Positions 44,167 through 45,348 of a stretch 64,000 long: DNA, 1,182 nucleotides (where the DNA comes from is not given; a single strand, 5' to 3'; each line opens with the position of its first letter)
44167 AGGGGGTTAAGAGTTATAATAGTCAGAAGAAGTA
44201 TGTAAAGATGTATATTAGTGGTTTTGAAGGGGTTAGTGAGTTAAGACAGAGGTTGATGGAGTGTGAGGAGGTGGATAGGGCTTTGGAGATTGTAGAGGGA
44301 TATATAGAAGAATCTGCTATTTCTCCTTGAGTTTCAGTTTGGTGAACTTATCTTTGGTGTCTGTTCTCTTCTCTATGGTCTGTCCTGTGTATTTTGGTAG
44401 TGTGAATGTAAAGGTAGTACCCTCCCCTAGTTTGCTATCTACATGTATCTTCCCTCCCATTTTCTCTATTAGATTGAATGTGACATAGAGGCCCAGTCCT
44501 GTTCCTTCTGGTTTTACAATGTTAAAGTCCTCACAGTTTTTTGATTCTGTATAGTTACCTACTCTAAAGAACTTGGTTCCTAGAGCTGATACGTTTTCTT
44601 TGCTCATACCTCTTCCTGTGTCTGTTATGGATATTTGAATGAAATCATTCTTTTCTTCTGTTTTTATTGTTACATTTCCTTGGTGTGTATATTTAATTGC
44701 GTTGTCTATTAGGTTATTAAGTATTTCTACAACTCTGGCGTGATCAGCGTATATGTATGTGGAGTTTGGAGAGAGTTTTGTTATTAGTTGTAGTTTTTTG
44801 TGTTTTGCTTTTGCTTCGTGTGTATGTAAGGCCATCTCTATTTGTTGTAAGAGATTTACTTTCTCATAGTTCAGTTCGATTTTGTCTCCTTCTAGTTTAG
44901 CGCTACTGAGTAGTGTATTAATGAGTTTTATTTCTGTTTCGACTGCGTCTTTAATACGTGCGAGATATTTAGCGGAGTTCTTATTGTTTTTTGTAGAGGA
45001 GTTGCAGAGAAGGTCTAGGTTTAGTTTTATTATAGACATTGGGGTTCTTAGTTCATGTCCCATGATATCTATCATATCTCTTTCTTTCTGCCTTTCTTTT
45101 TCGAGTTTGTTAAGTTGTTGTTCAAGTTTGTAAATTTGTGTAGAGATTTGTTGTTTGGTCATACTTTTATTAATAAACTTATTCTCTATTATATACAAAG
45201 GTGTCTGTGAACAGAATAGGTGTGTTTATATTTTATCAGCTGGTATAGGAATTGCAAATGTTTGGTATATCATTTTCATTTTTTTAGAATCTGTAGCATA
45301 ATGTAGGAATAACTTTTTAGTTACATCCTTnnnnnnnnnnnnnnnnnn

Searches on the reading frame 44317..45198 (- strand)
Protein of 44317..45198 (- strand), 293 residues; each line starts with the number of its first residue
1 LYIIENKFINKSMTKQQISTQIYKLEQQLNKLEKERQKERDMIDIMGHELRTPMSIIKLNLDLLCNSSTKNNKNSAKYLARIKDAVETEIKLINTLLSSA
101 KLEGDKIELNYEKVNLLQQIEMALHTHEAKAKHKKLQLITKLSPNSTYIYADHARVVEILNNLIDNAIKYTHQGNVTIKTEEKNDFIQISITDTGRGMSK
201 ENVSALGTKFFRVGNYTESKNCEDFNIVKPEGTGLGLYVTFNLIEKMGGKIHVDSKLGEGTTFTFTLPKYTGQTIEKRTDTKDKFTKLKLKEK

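Call 57: search_protein_families(library=pfam, proteins=[window:44317-45198:-], max_evalue=0.001)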
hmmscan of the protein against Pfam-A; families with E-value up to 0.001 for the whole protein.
window:44317-45198:- (293 aa): 4 families
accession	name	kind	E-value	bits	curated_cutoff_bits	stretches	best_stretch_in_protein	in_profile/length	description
PF02518.31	HATPase_c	-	3.1e-27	95.6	26.4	1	152-269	2-109/111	Histidine kinase-, DNA gyrase B-, and HSP90-like ATPase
PF00512.31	HisKA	-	2.1e-11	44.1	26.9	1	40-103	3-64/66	His Kinase A (phospho-acceptor) domain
PF13589.12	HATPase_c_3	-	0.00019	21.9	25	1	159-216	6-62/137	Histidine kinase-, DNA gyrase B-, and HSP90-like ATPase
PF13581.12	HATPase_c_2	-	0.00026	21.4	27.4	1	156-264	36-124/127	Histidine kinase-like ATPase domain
